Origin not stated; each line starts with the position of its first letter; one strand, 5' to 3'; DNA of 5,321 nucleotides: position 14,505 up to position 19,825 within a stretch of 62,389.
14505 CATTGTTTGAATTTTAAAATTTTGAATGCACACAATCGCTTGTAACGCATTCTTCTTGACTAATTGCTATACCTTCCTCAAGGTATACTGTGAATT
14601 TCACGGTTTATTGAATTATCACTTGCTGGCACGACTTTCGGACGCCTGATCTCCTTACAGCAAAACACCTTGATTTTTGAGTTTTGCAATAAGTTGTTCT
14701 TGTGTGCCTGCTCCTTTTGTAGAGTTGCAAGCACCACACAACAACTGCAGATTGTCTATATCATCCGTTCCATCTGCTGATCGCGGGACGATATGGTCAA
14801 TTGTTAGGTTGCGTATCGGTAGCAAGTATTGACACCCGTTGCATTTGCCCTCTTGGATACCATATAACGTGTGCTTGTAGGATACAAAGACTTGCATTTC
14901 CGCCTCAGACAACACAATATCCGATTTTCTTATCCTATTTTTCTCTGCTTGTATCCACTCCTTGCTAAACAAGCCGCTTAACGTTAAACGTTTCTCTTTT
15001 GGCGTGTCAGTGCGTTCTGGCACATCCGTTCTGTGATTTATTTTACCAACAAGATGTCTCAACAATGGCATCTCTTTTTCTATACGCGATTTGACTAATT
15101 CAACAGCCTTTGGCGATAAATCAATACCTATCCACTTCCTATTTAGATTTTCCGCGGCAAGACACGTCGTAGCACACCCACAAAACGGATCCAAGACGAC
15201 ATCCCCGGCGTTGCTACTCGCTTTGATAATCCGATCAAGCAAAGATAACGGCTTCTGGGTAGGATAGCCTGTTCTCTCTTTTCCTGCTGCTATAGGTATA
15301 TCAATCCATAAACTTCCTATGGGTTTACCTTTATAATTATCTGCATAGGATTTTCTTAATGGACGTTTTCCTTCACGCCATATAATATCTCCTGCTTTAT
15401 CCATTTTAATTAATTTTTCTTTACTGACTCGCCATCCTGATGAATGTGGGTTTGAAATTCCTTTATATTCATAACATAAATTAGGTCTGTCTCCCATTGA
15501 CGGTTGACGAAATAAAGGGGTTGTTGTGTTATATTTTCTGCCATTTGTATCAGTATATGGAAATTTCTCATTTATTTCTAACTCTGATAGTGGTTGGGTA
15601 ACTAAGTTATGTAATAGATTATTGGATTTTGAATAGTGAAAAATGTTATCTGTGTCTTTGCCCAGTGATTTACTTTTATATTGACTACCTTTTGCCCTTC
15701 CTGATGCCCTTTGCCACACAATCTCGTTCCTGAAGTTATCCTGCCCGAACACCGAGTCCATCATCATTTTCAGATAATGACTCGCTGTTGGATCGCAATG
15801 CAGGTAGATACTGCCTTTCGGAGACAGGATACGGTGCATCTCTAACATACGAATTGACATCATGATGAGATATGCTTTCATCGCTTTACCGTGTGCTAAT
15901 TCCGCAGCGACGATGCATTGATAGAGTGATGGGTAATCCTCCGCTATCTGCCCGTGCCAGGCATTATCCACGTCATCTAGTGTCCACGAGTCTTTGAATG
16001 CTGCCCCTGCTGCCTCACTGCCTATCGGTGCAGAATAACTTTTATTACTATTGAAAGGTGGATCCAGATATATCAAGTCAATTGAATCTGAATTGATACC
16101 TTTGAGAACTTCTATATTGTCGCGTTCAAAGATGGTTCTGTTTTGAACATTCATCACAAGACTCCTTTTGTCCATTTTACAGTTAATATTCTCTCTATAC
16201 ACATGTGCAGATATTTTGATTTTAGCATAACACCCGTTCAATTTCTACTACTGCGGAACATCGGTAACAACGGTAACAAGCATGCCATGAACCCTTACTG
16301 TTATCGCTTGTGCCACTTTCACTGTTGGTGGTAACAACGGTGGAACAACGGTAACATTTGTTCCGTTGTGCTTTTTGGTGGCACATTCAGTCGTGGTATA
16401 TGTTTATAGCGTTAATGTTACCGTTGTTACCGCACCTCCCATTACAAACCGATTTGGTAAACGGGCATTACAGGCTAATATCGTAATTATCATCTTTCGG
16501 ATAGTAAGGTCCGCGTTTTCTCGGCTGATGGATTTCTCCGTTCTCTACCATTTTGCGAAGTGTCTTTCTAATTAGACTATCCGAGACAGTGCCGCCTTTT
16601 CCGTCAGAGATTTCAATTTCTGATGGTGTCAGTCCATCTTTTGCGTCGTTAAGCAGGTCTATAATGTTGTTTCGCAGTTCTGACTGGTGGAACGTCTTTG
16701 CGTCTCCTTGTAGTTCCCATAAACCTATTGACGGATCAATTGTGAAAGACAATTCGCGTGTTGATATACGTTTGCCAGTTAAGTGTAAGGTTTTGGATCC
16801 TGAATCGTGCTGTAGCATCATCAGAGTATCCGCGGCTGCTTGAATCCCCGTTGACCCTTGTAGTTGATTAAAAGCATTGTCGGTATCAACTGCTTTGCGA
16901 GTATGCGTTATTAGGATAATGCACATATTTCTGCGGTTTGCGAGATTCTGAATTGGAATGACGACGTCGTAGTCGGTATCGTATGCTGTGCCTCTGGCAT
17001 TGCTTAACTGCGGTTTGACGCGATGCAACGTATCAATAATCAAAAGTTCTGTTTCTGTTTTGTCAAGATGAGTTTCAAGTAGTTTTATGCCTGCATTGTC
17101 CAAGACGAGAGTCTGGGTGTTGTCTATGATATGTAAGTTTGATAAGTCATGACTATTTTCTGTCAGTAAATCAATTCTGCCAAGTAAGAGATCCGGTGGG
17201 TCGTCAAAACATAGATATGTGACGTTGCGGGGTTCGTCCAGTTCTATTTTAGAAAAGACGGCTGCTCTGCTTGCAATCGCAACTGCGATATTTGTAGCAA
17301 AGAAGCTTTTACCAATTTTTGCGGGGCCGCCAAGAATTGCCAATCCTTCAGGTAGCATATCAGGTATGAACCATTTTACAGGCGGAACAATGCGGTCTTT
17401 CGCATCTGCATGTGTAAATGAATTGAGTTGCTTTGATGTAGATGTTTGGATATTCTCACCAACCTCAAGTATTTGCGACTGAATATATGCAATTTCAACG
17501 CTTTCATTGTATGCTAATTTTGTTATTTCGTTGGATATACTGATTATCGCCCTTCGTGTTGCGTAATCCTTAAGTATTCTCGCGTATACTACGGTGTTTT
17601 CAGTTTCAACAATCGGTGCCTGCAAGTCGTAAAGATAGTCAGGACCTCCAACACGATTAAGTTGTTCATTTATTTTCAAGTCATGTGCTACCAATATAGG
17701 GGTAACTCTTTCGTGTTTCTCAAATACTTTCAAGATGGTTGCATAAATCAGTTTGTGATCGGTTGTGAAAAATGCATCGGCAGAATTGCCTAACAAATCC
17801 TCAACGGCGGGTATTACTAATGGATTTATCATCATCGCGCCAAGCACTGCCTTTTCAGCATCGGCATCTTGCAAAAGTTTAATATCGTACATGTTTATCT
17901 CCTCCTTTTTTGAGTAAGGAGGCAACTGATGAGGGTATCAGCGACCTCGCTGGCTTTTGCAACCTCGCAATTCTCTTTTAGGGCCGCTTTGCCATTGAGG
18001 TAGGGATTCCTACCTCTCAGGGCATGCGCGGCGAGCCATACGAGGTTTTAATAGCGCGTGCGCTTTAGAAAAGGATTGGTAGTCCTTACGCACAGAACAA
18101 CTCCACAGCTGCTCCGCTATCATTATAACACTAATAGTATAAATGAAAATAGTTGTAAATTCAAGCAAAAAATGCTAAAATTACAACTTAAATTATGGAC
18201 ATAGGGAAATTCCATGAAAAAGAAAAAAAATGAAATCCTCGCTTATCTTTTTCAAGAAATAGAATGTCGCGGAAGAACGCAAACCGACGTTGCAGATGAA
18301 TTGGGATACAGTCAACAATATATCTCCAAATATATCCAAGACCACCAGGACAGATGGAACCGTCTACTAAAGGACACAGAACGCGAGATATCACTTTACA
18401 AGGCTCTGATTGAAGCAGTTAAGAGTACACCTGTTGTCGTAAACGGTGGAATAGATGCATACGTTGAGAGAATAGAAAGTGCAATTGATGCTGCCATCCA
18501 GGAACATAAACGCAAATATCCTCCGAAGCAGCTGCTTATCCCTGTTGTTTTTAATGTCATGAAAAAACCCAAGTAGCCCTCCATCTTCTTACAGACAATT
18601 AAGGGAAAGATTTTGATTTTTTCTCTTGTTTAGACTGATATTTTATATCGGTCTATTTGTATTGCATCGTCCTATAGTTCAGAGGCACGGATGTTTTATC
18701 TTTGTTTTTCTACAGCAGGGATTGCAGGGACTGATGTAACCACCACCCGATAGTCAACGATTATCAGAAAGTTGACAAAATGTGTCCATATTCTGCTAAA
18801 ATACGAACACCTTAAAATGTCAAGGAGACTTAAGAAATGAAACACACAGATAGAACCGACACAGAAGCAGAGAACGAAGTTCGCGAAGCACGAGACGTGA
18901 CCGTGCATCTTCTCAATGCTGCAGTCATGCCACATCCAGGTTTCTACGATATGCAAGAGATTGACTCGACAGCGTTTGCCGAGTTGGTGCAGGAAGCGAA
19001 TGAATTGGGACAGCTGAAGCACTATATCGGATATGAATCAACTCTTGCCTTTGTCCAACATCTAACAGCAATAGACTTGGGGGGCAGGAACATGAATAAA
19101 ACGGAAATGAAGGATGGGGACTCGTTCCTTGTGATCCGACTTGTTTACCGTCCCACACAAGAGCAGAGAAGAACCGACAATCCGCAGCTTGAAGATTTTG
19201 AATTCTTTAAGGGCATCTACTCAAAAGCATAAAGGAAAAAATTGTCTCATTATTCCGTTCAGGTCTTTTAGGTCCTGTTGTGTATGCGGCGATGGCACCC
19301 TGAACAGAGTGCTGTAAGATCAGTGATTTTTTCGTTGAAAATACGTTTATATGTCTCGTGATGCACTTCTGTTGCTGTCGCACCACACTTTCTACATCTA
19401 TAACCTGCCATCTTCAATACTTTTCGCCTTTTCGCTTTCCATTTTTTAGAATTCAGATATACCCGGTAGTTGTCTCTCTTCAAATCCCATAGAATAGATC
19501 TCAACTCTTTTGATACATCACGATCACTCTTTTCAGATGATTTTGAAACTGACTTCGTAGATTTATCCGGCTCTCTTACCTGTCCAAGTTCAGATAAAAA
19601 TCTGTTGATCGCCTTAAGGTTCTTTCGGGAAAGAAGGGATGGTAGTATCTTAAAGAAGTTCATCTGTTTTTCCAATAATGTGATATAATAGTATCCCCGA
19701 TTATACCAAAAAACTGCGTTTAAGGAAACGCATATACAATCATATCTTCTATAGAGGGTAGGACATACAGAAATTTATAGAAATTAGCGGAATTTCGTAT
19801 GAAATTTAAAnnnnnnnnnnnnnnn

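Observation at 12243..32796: Two inward-facing 1.6-kb inverted repeats, each a complete rep-like gene with its control region, bracket a 17-kb cargo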

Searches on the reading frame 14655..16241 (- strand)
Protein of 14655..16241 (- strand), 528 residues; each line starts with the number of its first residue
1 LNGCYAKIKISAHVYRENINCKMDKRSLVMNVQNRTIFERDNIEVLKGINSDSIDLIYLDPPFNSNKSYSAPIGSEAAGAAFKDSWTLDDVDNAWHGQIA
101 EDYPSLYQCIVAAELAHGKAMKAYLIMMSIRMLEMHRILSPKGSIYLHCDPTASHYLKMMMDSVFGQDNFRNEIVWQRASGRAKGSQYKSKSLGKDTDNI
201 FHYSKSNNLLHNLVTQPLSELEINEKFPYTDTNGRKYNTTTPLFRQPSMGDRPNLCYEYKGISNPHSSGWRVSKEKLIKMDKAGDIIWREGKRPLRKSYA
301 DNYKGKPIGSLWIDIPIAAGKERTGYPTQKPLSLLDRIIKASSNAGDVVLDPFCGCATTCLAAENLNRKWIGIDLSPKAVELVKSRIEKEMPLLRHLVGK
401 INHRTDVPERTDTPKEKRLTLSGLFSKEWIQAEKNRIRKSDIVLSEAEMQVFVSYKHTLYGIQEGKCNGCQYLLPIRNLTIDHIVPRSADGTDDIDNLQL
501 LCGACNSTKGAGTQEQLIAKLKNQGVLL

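Call 5: search_protein_families(library=pfam, proteins=[window:14655-16241:-], max_evalue=0.01)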
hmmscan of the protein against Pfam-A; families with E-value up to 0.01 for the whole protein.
window:14655-16241:- (528 aa): 9 families
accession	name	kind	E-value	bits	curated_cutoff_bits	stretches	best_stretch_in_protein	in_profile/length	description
PF01555.25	N6_N4_Mtase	-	1.8e-41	142.9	26.7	1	54-384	1-220/221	DNA methylase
PF01844.29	HNH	-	2.9e-13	50.2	21.4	1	467-511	1-46/47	HNH endonuclease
PF14279.12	HNH_5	-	5.5e-10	39.5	27.5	1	467-521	1-55/56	HNH endonuclease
PF02086.21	MethyltransfD12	-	6.8e-06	26.4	22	0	333-410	7-84/253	D12 class N6 adenine-specific DNA methyltransferase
PF13395.12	HNH_4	-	9.9e-05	22.7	22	1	477-511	16-50/54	HNH endonuclease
PF03602.21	Cons_hypoth95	-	0.00025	21.2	24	0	35-69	93-129/182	Conserved hypothetical protein 95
PF13847.12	Methyltransf_31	-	0.00039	20.6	27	1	344-389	2-50/145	Methyltransferase domain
PF13649.12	Methyltransf_25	-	0.0011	20.1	27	1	349-403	1-57/97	Methyltransferase domain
PF02945.21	Endonuclease_7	-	0.002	18.4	23.6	1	455-512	14-66/82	Recombination endonuclease VII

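Call 6: search_protein_families(library=phrogs, proteins=[window:14655-16241:-], max_evalue=0.001)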
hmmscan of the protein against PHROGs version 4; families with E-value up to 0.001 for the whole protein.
window:14655-16241:- (528 aa): 34 families (the best 25 are shown)
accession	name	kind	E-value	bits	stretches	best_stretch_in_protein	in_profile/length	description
phrog_67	-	other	6.7e-59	201.6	1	33-392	122-348/743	DNA methyltransferase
phrog_498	-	other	1.3e-20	74.5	1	134-394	263-427/633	DNA methyltransferase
phrog_3008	-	other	5.3e-20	72.7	1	324-391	148-215/244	DNA methyltransferase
phrog_18293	-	other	4.6e-15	56.6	1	321-390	41-110/119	methyltransferase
phrog_2118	-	DNA, RNA and nucleotide metabolism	8.2e-13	49.6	1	456-516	168-228/301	HNH endonuclease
phrog_6050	-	DNA, RNA and nucleotide metabolism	1.5e-11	44.8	1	452-518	299-368/402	HNH endonuclease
phrog_23085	-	unknown function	1.6e-11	45.1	1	311-386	29-104/138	-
phrog_5718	-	DNA, RNA and nucleotide metabolism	8.6e-11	42.5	1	454-523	118-187/394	HNH endonuclease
phrog_6025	-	other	1.5e-10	42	1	132-189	66-121/192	DNA methyltransferase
phrog_23148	-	unknown function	2.8e-10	41.5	1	324-388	83-147/165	-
phrog_1035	-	DNA, RNA and nucleotide metabolism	2.8e-10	41.5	1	454-522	149-223/271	endonuclease VII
phrog_6952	-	other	6.2e-10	40.2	1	326-381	114-169/181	DNA methyltransferase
phrog_144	-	DNA, RNA and nucleotide metabolism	7.1e-10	39.8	1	465-517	85-140/175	HNH endonuclease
phrog_16726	-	DNA, RNA and nucleotide metabolism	3.6e-09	37.7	1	454-521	83-152/308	HNH endonuclease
phrog_338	-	DNA, RNA and nucleotide metabolism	3.6e-09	37.4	1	479-516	229-266/340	HNH endonuclease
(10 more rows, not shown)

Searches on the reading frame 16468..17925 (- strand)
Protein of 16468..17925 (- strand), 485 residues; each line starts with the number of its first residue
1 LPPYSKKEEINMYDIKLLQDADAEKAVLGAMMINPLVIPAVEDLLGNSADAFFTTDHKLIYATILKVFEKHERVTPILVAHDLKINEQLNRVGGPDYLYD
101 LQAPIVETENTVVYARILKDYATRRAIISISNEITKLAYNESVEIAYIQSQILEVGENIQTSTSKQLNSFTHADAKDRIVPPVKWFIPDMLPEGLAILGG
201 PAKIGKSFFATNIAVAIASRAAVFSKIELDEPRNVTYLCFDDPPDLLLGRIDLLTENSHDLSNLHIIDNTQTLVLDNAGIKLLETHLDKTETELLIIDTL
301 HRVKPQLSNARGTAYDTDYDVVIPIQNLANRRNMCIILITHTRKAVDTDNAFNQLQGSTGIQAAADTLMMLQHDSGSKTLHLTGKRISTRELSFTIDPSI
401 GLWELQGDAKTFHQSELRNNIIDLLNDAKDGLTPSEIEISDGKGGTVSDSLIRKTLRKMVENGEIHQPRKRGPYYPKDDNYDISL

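Call 5: search_protein_families(library=pfam, proteins=[window:16468-17925:-], max_evalue=0.01)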
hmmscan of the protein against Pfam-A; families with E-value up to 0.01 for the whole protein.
window:16468-17925:- (485 aa): 3 families
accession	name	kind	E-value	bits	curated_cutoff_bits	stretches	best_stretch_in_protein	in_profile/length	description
PF13481.12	AAA_25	-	1.1e-20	74.6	27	1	172-345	11-193/195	AAA domain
PF00772.26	DnaB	-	2.7e-20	72.8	23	1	18-120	3-103/103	DnaB-like helicase N terminal domain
PF03796.21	DnaB_C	-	4.1e-05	23.5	27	1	192-376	18-216/255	DnaB-like helicase C terminal domain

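Call 6: search_protein_families(library=phrogs, proteins=[window:16468-17925:-], max_evalue=0.001)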
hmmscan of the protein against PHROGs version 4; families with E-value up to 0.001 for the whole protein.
window:16468-17925:- (485 aa): 11 families
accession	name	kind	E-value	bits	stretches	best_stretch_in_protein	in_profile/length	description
phrog_19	-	DNA, RNA and nucleotide metabolism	3.5e-28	99.8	1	15-374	155-540/621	DnaB-like replicative helicase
phrog_3123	-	unknown function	6.9e-19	68.8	1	161-383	305-550/583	-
phrog_6357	-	unknown function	5.2e-15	56.5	1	183-407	20-226/321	-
phrog_906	-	DNA, RNA and nucleotide metabolism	3.8e-10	40.1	1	163-375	500-700/872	DNA polymerase/primase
phrog_239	-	DNA, RNA and nucleotide metabolism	1.3e-09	38.6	1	180-374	345-556/801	DNA primase/helicase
phrog_1284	-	unknown function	7.7e-09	36.3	1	178-379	19-229/306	-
phrog_30286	-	unknown function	1.7e-08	34.2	1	182-432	102-357/590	-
phrog_13004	-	unknown function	7.4e-08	32.6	1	176-382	115-332/363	-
phrog_243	-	DNA, RNA and nucleotide metabolism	1.5e-06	28.3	1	288-376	139-227/273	DnaB-like replicative helicase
phrog_20000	-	unknown function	2.2e-06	28.8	1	19-98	27-104/132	-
phrog_6012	-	DNA, RNA and nucleotide metabolism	4.5e-06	27.2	1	192-466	146-417/447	DNA helicase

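Call 64: search_protein_families(library=ncbifam, proteins=[window:16468-17925:-], max_evalue=0.01)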
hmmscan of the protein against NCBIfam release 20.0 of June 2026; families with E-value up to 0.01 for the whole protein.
window:16468-17925:- (485 aa): 15 families
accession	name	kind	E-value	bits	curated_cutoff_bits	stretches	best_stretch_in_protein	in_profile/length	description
NF005852.0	PRK07773.1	equivalog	3.1e-24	85.3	780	1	18-164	25-173/886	replicative DNA helicase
NF004384.0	PRK05748.1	equivalog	1.4e-22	79.9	525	1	19-169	12-164/452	replicative DNA helicase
TIGR00665.1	DnaB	equivalog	5.6e-22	78.2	385.25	1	19-166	4-153/435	replicative DNA helicase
NF006606.0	PRK09165.1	equivalog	4.2e-21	75.1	540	1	19-158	23-159/497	replicative DNA helicase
NF004109.0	PRK05595.1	equivalog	1.6e-19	69.9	737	1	17-157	8-150/444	replicative DNA helicase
TIGR03600.1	phage_DnaB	exception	4.1e-19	68.9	498.65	1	22-167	3-150/421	phage replicative helicase, DnaB family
NF040583.1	dnaB_SPI-7_type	exception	4.8e-14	52.2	655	1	20-158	4-144/434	SPI-7-type island replicative DNA helicase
NF006443.0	PRK08760.1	equivalog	9.4e-14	50.6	741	1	21-139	37-153/476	replicative DNA helicase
NF005369.0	PRK06904.1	equivalog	9.5e-14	51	809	1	21-141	29-147/474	replicative DNA helicase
NF005945.0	PRK08006.1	equivalog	2e-12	46.7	898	1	20-140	30-148/471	replicative DNA helicase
NF006458.0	PRK08840.1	equivalog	8.6e-12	44.5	884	1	20-141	23-142/464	replicative DNA helicase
NF004967.0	PRK06321.1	equivalog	3.8e-11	42.6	751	1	20-151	19-148/472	replicative DNA helicase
NF005424.0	PRK07004.1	equivalog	1.1e-10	40.7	834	1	21-141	19-137/460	replicative DNA helicase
NF006306.0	PRK08506.1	equivalog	2.2e-06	26.6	596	1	18-166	4-149/472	replicative DNA helicase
NF005240.0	PRK06749.1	subfamily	0.00075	18.4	686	0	18-134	3-114/428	replicative DNA helicase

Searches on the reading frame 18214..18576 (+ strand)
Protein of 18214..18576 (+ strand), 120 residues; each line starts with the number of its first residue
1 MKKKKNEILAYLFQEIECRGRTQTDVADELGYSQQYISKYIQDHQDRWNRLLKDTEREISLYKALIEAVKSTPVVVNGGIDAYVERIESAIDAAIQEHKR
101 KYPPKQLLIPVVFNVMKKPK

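Call 5: search_protein_families(library=pfam, proteins=[window:18214-18576:+], max_evalue=0.01)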
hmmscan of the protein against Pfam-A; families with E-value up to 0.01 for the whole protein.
window:18214-18576:+ (120 aa): 3 families
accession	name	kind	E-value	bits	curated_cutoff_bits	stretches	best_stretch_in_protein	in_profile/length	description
PF01381.28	HTH_3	-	8.5e-06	26.2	23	1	19-43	8-32/55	Helix-turn-helix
PF13560.12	HTH_31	-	0.001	19.8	27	1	19-43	13-37/64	Helix-turn-helix domain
PF16509.11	KORA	-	0.0056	17.3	26.7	0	18-42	28-52/84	TrfB plasmid transcriptional repressor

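Call 6: search_protein_families(library=phrogs, proteins=[window:18214-18576:+], max_evalue=0.001)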
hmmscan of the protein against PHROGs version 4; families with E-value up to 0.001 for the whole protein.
window:18214-18576:+ (120 aa): 4 families
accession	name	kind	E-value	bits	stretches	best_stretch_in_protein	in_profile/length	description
phrog_8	-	transcription regulation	0.0001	22.9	1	3-43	71-112/346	transcriptional regulator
phrog_2339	-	DNA, RNA and nucleotide metabolism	0.00014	22.8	1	3-47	21-65/98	HTH DNA binding protein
phrog_1124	-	transcription regulation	0.00052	20.6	1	2-44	2-44/177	transcriptional regulator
phrog_296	-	integration and excision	0.00093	19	1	2-61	222-278/626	DNA transposition protein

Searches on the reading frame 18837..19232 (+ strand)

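Call 5: search_protein_families(library=pfam, proteins=[window:18837-19232:+], max_evalue=0.01)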
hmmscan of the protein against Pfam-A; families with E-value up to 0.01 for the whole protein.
window:18837-19232:+ (131 aa): 1 family
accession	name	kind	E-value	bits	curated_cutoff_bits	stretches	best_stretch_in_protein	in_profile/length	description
PF08960.15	STIV_B116-like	-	1e-08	35.6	26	1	23-109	1-86/101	STIV B116-like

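Call 6: search_protein_families(library=phrogs, proteins=[window:18837-19232:+], max_evalue=0.001)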
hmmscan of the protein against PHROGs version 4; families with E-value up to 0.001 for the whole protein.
window:18837-19232:+ (131 aa): 1 family
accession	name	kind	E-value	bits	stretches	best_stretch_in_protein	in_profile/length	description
phrog_5063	-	unknown function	0.00034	21.6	1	25-105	5-84/111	-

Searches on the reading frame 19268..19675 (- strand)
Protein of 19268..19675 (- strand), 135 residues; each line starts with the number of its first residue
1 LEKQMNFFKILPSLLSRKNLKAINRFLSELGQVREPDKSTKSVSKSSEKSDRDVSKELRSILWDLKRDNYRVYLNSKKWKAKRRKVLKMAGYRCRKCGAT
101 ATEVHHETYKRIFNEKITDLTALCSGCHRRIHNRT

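Call 5: search_protein_families(library=pfam, proteins=[window:19268-19675:-], max_evalue=0.01)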
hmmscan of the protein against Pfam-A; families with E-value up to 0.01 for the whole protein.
window:19268-19675:- (135 aa): 2 families
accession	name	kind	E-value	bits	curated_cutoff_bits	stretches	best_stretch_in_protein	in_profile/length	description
PF23783.1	Zn_ribbon_TiaS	-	0.0028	17.8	27.3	1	88-111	16-39/41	TiaS C-terminal zinc ribbon domain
PF01844.29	HNH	-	0.0053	17.3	21.4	0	94-134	1-47/47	HNH endonuclease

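Call 6: search_protein_families(library=phrogs, proteins=[window:19268-19675:-], max_evalue=0.001)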
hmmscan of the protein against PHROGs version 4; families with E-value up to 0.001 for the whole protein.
window:19268-19675:- (135 aa): 12 families
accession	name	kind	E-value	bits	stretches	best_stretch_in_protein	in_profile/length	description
phrog_119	-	DNA, RNA and nucleotide metabolism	2.4e-12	47.4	1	21-134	131-257/443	HNH endonuclease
phrog_5200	-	DNA, RNA and nucleotide metabolism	3.7e-10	41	1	67-132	16-85/154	HNH endonuclease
phrog_4581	-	head and packaging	1.1e-09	39.2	1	65-134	39-111/395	terminase small subunit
phrog_144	-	DNA, RNA and nucleotide metabolism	1.5e-09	38.7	1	67-134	60-135/175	HNH endonuclease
phrog_8048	-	DNA, RNA and nucleotide metabolism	9.3e-09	35.9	1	75-133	160-227/273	HNH endonuclease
phrog_589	-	DNA, RNA and nucleotide metabolism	1.9e-08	35.2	1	74-134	74-141/179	HNH endonuclease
phrog_8060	-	unknown function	3.9e-08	34.3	1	69-133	16-81/213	-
phrog_333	-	DNA, RNA and nucleotide metabolism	2.1e-07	32.2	1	76-130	18-77/138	HNH endonuclease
phrog_8446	-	DNA, RNA and nucleotide metabolism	7.7e-06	26.7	1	76-131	125-195/211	HNH endonuclease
phrog_1271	-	DNA, RNA and nucleotide metabolism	1e-05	26.1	1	67-134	247-318/361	HNH endonuclease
phrog_5956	-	DNA, RNA and nucleotide metabolism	0.00051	20.7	1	69-134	36-110/138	HNH endonuclease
phrog_4160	-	unknown function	0.00052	21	1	89-134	68-122/178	-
